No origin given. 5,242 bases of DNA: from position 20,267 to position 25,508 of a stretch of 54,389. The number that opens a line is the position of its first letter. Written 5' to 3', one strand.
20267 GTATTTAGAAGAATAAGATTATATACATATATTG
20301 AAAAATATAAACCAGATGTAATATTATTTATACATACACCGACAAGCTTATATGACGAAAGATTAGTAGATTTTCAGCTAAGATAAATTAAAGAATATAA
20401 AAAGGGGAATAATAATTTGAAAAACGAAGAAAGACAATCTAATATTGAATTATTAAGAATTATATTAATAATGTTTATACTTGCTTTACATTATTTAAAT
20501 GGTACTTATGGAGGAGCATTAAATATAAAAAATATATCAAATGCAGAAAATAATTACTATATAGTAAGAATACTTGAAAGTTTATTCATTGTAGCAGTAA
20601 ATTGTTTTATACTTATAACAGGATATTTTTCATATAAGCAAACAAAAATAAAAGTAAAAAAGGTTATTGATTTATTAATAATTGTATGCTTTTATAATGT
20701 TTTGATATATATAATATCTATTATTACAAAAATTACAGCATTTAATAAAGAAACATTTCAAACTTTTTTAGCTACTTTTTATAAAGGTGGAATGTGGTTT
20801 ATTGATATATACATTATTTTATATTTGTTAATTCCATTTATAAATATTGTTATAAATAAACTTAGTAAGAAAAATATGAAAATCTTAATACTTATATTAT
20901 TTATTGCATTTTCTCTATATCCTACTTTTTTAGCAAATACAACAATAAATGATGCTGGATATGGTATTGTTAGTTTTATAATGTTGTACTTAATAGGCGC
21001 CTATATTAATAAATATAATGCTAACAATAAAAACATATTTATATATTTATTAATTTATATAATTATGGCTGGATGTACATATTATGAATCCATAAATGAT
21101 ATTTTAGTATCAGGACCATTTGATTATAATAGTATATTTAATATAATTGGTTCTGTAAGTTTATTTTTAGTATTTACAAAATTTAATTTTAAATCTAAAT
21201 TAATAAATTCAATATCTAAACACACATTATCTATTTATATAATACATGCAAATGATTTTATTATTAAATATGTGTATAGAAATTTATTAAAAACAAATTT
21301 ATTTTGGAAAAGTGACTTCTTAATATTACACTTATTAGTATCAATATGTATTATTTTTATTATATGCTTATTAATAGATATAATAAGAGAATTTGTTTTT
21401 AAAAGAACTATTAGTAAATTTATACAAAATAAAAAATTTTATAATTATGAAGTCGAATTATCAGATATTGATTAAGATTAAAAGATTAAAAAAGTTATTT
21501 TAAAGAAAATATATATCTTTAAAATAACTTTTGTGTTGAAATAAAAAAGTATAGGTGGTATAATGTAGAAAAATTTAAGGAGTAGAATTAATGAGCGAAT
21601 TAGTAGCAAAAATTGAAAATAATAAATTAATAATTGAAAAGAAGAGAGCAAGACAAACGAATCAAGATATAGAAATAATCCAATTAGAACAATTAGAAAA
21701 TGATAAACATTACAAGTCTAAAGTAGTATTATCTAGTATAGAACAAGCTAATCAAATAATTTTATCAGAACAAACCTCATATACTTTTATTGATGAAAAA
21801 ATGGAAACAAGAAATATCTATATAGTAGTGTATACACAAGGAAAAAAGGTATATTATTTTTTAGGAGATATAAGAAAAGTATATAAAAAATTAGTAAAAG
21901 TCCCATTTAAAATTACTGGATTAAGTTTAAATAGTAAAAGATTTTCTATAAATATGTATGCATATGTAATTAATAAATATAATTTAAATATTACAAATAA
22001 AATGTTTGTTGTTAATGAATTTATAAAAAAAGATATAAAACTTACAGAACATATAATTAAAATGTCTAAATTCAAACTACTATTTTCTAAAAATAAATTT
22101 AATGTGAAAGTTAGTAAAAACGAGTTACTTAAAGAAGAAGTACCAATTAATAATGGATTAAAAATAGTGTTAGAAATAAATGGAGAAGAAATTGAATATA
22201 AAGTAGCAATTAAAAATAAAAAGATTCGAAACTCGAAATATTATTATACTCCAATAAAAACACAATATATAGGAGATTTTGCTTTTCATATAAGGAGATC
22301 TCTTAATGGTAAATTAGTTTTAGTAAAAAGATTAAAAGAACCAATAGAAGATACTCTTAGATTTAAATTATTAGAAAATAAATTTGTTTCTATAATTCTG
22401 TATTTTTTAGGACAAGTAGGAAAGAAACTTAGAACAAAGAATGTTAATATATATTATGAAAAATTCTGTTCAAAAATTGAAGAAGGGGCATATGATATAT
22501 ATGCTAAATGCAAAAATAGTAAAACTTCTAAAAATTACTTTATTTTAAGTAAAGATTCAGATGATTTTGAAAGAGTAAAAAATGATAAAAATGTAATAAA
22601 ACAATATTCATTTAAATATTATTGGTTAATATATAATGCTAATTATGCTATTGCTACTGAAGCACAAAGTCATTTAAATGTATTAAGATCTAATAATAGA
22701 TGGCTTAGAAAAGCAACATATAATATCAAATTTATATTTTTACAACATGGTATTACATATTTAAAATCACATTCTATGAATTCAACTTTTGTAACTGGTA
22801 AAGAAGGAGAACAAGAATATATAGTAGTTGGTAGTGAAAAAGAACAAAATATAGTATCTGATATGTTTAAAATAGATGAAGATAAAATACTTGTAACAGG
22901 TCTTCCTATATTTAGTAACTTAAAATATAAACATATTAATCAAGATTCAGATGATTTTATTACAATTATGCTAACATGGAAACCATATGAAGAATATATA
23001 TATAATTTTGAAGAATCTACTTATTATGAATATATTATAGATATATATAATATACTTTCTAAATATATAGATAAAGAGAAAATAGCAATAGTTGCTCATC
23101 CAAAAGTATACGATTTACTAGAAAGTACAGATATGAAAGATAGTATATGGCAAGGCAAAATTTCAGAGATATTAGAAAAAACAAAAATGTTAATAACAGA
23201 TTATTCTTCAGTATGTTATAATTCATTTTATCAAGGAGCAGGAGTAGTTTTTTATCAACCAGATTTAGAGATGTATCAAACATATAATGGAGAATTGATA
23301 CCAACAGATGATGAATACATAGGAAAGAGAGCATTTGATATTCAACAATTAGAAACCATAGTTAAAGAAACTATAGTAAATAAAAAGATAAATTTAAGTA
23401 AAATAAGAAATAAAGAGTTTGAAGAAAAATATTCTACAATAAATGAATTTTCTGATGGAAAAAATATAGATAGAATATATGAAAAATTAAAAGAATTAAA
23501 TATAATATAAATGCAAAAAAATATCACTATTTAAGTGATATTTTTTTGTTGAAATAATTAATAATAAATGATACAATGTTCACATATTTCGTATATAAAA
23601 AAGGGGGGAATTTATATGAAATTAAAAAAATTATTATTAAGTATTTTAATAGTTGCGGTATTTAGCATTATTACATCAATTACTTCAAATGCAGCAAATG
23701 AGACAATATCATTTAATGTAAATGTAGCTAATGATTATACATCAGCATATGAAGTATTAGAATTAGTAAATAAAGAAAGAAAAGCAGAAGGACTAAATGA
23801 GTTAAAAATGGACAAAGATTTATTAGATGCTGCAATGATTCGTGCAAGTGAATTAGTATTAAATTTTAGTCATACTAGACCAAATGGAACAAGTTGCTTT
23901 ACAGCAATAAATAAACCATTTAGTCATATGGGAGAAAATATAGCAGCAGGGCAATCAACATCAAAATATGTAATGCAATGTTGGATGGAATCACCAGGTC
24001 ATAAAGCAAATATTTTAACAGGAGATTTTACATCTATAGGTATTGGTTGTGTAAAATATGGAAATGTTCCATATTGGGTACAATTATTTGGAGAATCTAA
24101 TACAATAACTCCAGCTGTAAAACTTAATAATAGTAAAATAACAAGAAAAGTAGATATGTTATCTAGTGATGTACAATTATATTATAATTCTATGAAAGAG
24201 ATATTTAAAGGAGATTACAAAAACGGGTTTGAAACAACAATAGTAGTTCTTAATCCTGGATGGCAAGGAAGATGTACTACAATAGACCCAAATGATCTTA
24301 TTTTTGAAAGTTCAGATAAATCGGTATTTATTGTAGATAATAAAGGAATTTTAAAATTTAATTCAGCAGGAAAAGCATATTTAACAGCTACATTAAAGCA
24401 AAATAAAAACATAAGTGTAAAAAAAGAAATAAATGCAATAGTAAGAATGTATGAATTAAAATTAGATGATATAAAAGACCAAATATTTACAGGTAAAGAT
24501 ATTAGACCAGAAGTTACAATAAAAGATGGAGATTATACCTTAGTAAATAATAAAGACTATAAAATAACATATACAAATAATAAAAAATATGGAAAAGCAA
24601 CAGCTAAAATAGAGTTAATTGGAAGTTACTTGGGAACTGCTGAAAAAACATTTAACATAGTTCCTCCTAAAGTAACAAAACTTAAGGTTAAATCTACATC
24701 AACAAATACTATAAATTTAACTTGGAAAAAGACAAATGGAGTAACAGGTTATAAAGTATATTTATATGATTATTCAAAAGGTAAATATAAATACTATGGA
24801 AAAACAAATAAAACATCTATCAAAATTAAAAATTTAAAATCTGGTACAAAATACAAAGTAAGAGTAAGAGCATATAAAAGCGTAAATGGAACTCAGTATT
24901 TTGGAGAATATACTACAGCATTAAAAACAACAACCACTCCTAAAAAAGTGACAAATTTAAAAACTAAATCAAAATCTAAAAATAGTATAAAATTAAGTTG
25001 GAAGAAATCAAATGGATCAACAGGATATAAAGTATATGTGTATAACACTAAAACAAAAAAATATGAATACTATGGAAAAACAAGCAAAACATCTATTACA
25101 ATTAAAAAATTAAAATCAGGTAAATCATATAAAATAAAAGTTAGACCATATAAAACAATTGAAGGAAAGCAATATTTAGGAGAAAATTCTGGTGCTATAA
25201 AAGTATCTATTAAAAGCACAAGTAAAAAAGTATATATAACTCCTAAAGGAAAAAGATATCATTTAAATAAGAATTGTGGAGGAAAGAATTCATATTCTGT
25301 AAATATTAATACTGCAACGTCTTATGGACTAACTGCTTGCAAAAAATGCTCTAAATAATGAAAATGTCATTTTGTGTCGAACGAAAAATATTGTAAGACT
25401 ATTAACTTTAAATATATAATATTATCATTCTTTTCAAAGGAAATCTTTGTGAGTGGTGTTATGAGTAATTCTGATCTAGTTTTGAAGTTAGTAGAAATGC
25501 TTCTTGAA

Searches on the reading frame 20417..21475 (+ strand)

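Call 44: search_protein_families(library=pfam, proteins=[window:20417-21475:+], max_evalue=0.001)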
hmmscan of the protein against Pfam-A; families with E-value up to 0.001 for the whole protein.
window:20417-21475:+ (352 aa): 1 family
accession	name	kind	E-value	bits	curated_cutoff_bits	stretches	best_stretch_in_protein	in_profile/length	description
PF01757.29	Acyl_transf_3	-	8.1e-29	101.1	31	1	9-320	3-324/326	Acyltransferase domain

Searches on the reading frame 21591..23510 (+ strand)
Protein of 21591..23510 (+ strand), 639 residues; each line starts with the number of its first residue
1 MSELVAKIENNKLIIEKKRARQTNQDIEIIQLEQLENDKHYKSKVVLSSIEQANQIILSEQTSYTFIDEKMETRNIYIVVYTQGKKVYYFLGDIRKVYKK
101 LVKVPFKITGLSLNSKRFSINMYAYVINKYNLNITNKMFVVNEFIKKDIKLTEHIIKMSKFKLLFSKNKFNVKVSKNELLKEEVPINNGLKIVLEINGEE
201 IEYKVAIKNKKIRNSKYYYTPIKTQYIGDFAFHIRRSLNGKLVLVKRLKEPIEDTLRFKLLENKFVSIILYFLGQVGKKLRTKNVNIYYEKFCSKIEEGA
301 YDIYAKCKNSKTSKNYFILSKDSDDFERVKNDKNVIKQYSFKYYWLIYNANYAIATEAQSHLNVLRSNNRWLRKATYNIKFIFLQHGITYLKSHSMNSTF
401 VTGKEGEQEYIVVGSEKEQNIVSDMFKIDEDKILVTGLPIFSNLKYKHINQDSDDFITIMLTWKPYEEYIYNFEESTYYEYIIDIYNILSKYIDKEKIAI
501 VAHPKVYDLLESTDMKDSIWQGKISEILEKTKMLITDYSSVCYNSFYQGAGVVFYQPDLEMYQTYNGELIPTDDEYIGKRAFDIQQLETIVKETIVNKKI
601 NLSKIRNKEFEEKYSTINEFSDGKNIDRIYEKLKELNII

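Call 44: search_protein_families(library=pfam, proteins=[window:21591-23510:+], max_evalue=0.001)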
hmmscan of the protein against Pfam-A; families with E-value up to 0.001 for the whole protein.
window:21591-23510:+ (639 aa): 1 family
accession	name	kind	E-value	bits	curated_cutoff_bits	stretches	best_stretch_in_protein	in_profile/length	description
PF04464.20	Glyphos_transf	-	5e-26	91.9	22.1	1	282-633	11-365/367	CDP-Glycerol:Poly(glycerophosphate) glycerophosphotransferase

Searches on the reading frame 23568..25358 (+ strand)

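Call 44: search_protein_families(library=pfam, proteins=[window:23568-25358:+], max_evalue=0.001)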
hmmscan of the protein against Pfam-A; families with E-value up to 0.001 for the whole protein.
window:23568-25358:+ (596 aa): 3 families
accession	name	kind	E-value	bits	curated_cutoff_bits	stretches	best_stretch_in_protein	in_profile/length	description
PF00188.32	CAP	-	6.3e-20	72.6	21.1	1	64-174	1-117/117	Cysteine-rich secretory protein family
PF00041.27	fn3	-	1.6e-16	60.7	25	2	368-439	2-72/84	Fibronectin type III domain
PF25814.1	fn3_SORL1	-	0.00015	22.1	27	0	460-526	4-70/90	SORL1-like, fn3 domain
